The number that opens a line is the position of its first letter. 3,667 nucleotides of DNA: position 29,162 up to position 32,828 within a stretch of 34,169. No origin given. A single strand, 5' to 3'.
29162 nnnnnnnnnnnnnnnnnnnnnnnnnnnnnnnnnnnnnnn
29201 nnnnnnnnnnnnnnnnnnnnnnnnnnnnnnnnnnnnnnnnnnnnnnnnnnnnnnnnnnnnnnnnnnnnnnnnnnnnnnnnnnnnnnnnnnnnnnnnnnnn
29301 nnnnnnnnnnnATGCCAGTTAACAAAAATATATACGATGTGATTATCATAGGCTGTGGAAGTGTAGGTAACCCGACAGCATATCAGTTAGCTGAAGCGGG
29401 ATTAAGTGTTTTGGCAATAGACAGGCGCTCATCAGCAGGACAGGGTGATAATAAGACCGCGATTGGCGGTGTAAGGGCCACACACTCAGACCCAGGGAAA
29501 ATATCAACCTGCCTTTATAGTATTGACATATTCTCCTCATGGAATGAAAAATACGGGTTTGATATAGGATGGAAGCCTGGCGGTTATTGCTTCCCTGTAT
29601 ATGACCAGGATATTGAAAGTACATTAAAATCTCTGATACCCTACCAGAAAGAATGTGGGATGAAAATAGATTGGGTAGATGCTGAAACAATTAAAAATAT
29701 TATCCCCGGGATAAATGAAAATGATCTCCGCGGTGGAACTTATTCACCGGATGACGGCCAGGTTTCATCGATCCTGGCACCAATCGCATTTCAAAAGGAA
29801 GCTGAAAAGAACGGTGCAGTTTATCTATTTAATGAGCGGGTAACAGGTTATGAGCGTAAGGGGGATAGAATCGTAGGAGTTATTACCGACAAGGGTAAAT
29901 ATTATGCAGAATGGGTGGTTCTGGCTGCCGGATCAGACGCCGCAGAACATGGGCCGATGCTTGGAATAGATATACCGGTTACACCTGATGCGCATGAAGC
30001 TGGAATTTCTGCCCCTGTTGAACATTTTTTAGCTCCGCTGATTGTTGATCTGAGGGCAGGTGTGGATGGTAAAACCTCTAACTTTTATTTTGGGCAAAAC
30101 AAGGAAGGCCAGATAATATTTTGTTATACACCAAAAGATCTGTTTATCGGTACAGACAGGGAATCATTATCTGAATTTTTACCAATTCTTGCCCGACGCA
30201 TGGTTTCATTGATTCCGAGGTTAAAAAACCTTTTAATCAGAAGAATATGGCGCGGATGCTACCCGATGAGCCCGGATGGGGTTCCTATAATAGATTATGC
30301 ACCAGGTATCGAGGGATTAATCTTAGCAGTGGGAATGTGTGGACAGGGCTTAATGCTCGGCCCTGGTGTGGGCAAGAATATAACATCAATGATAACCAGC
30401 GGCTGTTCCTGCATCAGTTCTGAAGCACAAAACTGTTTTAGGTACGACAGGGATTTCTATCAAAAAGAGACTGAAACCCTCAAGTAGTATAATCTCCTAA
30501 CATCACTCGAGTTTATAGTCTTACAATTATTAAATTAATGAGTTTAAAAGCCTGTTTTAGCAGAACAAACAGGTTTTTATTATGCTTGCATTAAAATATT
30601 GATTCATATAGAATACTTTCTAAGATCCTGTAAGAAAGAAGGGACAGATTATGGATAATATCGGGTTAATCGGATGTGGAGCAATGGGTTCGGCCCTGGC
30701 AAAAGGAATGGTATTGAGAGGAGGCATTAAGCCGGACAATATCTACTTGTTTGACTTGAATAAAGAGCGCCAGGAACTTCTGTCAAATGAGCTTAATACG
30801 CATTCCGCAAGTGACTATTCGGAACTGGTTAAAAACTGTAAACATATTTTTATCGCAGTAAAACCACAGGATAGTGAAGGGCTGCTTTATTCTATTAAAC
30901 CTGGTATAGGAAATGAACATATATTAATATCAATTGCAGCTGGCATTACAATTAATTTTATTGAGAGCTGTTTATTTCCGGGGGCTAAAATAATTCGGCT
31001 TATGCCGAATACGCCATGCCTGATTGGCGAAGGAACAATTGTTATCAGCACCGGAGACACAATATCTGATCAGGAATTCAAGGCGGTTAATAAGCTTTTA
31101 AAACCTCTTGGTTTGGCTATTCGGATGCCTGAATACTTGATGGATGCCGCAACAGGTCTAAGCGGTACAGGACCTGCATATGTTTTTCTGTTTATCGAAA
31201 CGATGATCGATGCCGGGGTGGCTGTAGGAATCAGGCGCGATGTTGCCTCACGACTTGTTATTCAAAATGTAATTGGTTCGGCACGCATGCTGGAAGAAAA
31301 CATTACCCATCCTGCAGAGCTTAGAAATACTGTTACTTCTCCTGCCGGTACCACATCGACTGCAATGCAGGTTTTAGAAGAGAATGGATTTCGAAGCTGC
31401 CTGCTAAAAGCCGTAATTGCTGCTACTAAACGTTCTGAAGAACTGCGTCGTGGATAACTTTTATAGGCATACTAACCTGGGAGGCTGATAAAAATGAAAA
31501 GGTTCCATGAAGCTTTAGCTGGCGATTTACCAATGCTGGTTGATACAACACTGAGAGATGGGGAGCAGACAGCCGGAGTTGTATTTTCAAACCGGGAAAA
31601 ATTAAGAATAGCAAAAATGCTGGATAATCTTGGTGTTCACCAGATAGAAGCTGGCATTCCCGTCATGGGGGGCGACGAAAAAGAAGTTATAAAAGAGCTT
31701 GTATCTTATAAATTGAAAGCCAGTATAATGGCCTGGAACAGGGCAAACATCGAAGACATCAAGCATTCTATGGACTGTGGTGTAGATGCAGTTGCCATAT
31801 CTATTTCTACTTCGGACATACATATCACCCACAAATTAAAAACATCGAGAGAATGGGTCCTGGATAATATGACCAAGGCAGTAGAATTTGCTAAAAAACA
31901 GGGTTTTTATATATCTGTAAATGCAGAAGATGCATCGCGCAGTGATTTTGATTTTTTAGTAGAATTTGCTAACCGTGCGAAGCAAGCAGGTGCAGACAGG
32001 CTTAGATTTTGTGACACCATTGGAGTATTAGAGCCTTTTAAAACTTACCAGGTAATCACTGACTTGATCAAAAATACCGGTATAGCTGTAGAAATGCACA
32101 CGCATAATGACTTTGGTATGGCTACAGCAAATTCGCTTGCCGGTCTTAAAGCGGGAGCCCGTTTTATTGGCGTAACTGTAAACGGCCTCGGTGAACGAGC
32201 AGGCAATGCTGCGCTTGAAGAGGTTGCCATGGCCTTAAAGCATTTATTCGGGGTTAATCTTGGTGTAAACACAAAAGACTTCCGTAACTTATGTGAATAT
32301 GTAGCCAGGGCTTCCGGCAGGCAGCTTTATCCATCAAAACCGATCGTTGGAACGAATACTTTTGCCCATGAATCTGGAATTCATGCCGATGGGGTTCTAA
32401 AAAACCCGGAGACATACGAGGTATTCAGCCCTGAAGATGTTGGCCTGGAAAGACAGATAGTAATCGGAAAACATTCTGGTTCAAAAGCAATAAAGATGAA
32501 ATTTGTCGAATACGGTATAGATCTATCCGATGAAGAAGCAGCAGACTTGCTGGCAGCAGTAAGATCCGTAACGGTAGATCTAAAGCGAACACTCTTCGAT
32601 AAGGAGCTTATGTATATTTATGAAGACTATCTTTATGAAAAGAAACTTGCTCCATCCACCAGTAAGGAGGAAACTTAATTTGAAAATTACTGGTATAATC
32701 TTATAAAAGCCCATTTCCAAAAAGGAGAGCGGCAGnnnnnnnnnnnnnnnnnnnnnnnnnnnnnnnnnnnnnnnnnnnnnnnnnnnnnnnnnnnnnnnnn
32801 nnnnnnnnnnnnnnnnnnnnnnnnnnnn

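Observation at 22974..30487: Candidate flavin-based electron-bifurcating (Bfu/HydBC-type) imino-acid dehydrogenase: NuoEF fusion + 1314-aa Fe-S mega-fusion + DAO-family beta subunit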

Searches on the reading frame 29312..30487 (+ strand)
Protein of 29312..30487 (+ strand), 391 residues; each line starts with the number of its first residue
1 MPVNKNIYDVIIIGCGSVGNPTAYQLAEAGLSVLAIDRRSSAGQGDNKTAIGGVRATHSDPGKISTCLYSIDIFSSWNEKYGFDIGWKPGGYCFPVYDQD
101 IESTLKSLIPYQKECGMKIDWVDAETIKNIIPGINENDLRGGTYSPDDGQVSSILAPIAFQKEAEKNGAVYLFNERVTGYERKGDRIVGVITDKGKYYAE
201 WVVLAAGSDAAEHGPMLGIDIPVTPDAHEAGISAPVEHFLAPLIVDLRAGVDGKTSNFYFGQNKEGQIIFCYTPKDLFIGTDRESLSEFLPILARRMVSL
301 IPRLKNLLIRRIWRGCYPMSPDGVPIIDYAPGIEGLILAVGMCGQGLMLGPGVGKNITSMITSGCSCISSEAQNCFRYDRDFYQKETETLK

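Call 4: search_protein_families(library=pfam, proteins=[window:29312-30487:+], max_evalue=0.01)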
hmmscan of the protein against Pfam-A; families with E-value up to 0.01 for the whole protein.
window:29312-30487:+ (391 aa): 9 families
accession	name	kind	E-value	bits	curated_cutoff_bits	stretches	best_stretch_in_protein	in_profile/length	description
PF01266.30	DAO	-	1.4e-55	189.7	27.9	1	9-359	1-352/353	FAD dependent oxidoreductase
PF03486.20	HI0933_like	-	2.2e-06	27.7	50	0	9-58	2-51/244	HI0933-like protein Rossmann domain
PF07992.20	Pyr_redox_2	-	4.7e-05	23.4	26.1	0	8-40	1-34/291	Pyridine nucleotide-disulphide oxidoreductase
PF01134.28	GIDA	-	0.00017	21.2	22.1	0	9-36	1-28/391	Glucose inhibited division protein A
PF01946.23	Thi4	-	0.00036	20.3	26.2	1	8-46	18-57/235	Thi4 family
PF12831.13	FAD_oxidored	-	0.00077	19.3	27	0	9-43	1-35/416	FAD dependent oxidoreductase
PF01494.25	FAD_binding_3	-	0.0016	18.2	22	1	8-42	2-36/349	FAD binding domain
PF02558.23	ApbA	-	0.0017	18.4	22.2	1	10-40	1-31/150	Ketopantoate reductase PanE/ApbA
PF13738.12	Pyr_redox_3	-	0.0062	16.3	30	0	174-208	101-134/305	Pyridine nucleotide-disulphide oxidoreductase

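Call 5: search_protein_families(library=ncbifam, proteins=[window:29312-30487:+], max_evalue=0.00001)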
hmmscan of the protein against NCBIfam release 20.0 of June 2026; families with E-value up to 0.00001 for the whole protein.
window:29312-30487:+ (391 aa): 18 families
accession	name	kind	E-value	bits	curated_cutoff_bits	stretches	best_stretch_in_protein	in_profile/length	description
TIGR02352.1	thiamin_ThiO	equivalog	2.6e-32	112.3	250.8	2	10-217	1-214/351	glycine oxidase ThiO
TIGR01373.1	soxB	subfamily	3.1e-28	98.7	529.45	1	2-365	25-386/407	sarcosine oxidase subunit beta family protein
NF001933.0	PRK00711.1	subfamily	1.6e-26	93.3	383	2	101-225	146-272/429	D-amino acid dehydrogenase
NF008425.0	PRK11259.1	equivalog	1.7e-25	89.7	257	1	6-215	3-210/377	N-methyl-L-tryptophan oxidase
TIGR01377.1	soxA_mon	subfamily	3e-18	65.7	479.65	1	8-225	1-215/381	amino oxidase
TIGR03364.1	HpnW_proposed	hypoth_equivalog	2.6e-16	59.7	285.1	1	8-211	1-198/365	TIGR03364 family FAD-dependent oxidoreductase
TIGR02032.1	GG-red-SF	subfamily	7.3e-10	39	158.8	1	8-44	1-37/297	geranylgeranyl reductase family protein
TIGR03377.1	glycerol3P_GlpA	equivalog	1.6e-08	33.6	552.8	1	9-226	1-220/530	anaerobic glycerol-3-phosphate dehydrogenase subunit GlpA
NF007450.0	PRK10015.1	subfamily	5.3e-08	32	466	0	6-53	4-48/429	FAD-dependent oxidoreductase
NF050086.1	pipecolate_AmaA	exception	2.5e-07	29.7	600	0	7-57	25-74/425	L-pipecolate oxidase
NF006130.0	PRK08274.1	equivalog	2.6e-07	29.8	369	1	5-211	3-194/467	FAD-dependent tricarballylate dehydrogenase TcuA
NF008313.0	PRK11101.1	equivalog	6.7e-07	28.2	425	1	8-194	9-191/548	anaerobic glycerol-3-phosphate dehydrogenase subunit A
NF045637.1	carotdesatCrtDProt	equivalog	7.7e-07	28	580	0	159-240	227-311/485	1-hydroxycarotenoid 3,4-desaturase CrtD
NF040813.1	pro_dh_Thprot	equivalog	8.1e-07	28.5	600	0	315-361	305-348/362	D-proline dehydrogenase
TIGR00275.1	TIGR00275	subfamily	1.3e-06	27.5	183.8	0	159-211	111-162/401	aminoacetone oxidase family FAD-binding enzyme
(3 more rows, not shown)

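Call 32: search_solved_structures(query=window:29312-30487:+, max_evalue=0.00001)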
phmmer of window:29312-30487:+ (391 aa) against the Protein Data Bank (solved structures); distinct sequences matched with E-value up to 0.00001: 34.
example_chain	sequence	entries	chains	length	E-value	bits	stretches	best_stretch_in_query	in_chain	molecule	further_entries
1y56_B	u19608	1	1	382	2e-42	148.8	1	9-381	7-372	sarcosine oxidase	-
5l46_A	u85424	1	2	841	1.2e-19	73.7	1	9-364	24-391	Dimethylglycine dehydrogenase, mitochondrial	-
4pab_A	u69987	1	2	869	5e-19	71.7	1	5-364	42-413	Dimethylglycine dehydrogenase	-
4p9s_A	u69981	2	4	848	6.6e-19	71.3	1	5-364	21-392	Dimethylglycine dehydrogenase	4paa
7cyx_A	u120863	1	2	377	9.8e-18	67.5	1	8-361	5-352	Glycine oxidase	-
3ada_B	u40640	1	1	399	2.5e-17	66.1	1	2-359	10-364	SARCOSINE OXIDASE BETA SUBUNIT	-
1vrq_B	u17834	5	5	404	2.6e-17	66.1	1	2-359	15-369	Sarcosine oxidase beta subunit | Subunit beta of sarcosine oxidase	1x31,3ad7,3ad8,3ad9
1pj5_A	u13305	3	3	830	1.7e-16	63.4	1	10-236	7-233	N,N-dimethylglycine oxidase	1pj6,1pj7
3gsi_A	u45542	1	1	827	1.9e-16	63.2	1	10-236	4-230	N,N-dimethylglycine oxidase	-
2gag_B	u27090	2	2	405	2.2e-16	63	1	2-361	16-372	heterotetrameric sarcosine oxidase beta-subunit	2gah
4ysh_A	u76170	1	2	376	3.2e-16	62.5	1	7-361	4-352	Glycine oxidase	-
1ryi_A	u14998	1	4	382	2.1e-13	53.2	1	5-380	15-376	GLYCINE OXIDASE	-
9woz_A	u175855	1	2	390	2.7e-13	52.8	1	5-380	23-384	Glycine oxidase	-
3if9_A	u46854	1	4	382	3.2e-13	52.6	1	5-380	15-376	Glycine oxidase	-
1ng3_A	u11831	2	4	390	3.7e-13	52.4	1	5-380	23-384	Glycine oxidase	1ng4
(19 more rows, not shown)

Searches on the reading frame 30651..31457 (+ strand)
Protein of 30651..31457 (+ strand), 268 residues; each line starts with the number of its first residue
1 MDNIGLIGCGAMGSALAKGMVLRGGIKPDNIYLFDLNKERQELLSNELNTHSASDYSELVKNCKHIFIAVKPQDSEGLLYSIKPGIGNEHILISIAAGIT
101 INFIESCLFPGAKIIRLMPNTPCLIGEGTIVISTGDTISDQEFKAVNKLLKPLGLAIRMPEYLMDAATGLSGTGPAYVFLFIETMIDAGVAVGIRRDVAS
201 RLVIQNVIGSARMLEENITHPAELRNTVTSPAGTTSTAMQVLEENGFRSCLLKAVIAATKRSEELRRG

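Call 5: search_protein_families(library=ncbifam, proteins=[window:30651-31457:+], max_evalue=0.00001)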
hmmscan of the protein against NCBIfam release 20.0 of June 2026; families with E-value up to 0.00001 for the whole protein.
window:30651-31457:+ (268 aa): 7 families
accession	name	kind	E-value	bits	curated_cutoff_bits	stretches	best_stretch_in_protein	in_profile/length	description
TIGR00112.1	proC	equivalog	4.7e-79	265.7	196.75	1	4-265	1-263/263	pyrroline-5-carboxylate reductase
NF005813.0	PRK07679.1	exception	9.7e-56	189.2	404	1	2-265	4-268/279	pyrroline-5-carboxylate reductase ProI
NF008839.0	PRK11880.2-4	equivalog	8.3e-41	140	288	1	3-264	3-251/252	pyrroline-5-carboxylate reductase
NF005814.0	PRK07680.1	equivalog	4.7e-34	117.8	278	1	3-245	2-244/275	late competence protein ComER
NF005384.0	PRK06928.1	exception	1.1e-25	90.8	301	1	1-244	1-246/277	pyrroline-5-carboxylate reductase ProG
NF005063.0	PRK06476.1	equivalog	1.6e-12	47.6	254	1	3-260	2-251/258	pyrroline-5-carboxylate reductase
NF009830.0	PRK13304.1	equivalog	2.6e-06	27.1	267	1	3-66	3-65/265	aspartate dehydrogenase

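Call 6: search_protein_families(library=pfam, proteins=[window:30651-31457:+], max_evalue=0.00001)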
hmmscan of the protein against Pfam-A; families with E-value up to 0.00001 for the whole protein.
window:30651-31457:+ (268 aa): 3 families
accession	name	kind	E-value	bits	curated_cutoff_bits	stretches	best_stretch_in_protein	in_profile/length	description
PF14748.11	P5CR_dimer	-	1.1e-38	132.1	25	1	161-265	1-105/105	Pyrroline-5-carboxylate reductase dimerisation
PF03807.23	F420_oxidored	-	4.3e-16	59.7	21.6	1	4-98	2-94/94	NADP oxidoreductase coenzyme F420-dependent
PF03446.21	NAD_binding_2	-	7.4e-07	29.7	21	1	3-94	1-91/161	NAD binding domain of 6-phosphogluconate dehydrogenase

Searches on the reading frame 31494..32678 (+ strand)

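Call 5: search_protein_families(library=ncbifam, proteins=[window:31494-32678:+], max_evalue=0.00001)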
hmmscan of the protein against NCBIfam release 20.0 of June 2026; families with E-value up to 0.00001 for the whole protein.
window:31494-32678:+ (394 aa): 27 families (the best 25 are shown)
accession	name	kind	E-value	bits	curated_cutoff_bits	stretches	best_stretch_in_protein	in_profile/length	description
TIGR02660.1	nifV_homocitr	equivalog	2.8e-158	527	462.9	1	14-376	3-365/365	homocitrate synthase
NF002085.0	PRK00915.1-2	subfamily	7.8e-133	443.9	517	1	15-380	16-380/504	2-isopropylmalate synthase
TIGR02090.1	LEU1_arch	subfamily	1.8e-127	425.4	484.75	1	15-360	3-348/363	isopropylmalate/citramalate/homocitrate synthases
NF041069.1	IPMS_Sufob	equivalog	6.4e-109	364.6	600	1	16-362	4-352/371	isopropylmalate synthase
NF002086.0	PRK00915.1-3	equivalog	2.1e-103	346.6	532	1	15-381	9-386/516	2-isopropylmalate synthase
TIGR02146.1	LysS_fung_arch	equivalog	2.7e-99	332.7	413.55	1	15-357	1-343/344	homocitrate synthase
NF002088.0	PRK00915.1-5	equivalog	2.3e-98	329.9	697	1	15-378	6-380/514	2-isopropylmalate synthase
NF002087.0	PRK00915.1-4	equivalog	2e-97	326.9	729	1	14-378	8-384/516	2-isopropylmalate synthase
TIGR00973.1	leuA_bact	equivalog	6.9e-94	315.1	598.7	1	15-378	4-378/494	2-isopropylmalate synthase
NF002084.0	PRK00915.1-1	equivalog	4.4e-76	256.5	748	1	15-372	7-375/523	2-isopropylmalate synthase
TIGR00977.1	citramal_synth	equivalog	1.3e-58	198.6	450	1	15-348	4-352/526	citramalate synthase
NF042433.1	CitmalDyn_Leptosp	equivalog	9.7e-54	182.8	950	1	15-378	10-382/514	(R)-citramalate synthase CimA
NF042434.1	IPMS_Lepto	equivalog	2.7e-52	178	500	1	13-360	6-370/374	2-isopropylmalate synthase LeuA2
NF006049.0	PRK08195.1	subfamily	1.3e-22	80.3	229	1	14-272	9-268/344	4-hyroxy-2-oxovalerate/4-hydroxy-2-oxopentanoic acid aldolase,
TIGR03217.1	4OH_2_O_val_ald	equivalog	7.2e-21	74.7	286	1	14-271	4-262/334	4-hydroxy-2-oxovalerate aldolase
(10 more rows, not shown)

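Call 6: search_protein_families(library=pfam, proteins=[window:31494-32678:+], max_evalue=0.00001)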
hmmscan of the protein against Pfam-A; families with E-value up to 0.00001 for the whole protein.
window:31494-32678:+ (394 aa): 2 families
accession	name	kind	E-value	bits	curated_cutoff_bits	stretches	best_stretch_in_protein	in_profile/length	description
PF00682.25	HMGL-like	-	5.2e-84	282.1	29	1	15-269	4-259/260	HMGL-like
PF22617.1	HCS_D2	-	3.7e-28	98.2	27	1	284-359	1-77/82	Homocitrate synthase post-HMGL domain-like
